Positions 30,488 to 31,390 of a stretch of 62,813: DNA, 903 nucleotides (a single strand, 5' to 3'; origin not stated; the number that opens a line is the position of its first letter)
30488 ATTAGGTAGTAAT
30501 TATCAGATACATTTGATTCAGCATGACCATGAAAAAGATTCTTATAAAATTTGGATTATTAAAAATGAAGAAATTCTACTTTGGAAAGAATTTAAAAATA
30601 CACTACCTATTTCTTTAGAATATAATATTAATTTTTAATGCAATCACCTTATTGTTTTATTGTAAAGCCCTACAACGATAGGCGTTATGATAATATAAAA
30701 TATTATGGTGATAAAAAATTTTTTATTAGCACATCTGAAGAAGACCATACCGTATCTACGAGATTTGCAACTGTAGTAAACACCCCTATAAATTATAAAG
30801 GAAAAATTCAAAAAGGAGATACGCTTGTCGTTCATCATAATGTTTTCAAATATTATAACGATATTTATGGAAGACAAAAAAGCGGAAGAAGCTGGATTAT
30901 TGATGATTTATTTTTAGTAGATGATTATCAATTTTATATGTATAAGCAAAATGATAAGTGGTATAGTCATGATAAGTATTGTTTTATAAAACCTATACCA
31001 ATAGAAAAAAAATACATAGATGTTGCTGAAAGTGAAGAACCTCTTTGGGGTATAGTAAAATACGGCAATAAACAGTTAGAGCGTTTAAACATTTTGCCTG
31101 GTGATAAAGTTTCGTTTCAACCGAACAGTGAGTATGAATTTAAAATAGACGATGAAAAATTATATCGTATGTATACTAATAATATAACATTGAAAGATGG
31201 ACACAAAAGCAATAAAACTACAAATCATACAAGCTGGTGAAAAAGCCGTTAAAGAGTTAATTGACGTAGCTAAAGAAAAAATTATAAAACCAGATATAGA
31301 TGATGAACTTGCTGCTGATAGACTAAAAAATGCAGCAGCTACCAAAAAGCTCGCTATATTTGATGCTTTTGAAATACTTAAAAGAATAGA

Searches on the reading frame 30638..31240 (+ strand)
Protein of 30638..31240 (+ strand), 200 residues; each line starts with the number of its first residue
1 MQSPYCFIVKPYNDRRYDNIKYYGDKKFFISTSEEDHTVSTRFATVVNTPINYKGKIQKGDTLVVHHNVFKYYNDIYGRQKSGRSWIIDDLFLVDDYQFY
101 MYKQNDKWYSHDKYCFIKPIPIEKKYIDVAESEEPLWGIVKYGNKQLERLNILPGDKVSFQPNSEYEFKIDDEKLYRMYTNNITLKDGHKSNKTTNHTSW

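Call 72: search_protein_families(library=phrogs, proteins=[window:30638-31240:+], max_evalue=0.001)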
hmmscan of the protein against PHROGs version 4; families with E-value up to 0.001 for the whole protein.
window:30638-31240:+ (200 aa): 1 family
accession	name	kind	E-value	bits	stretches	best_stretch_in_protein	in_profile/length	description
phrog_13932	-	other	3.2e-17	64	1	18-183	17-195/200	co-chaperonin GroES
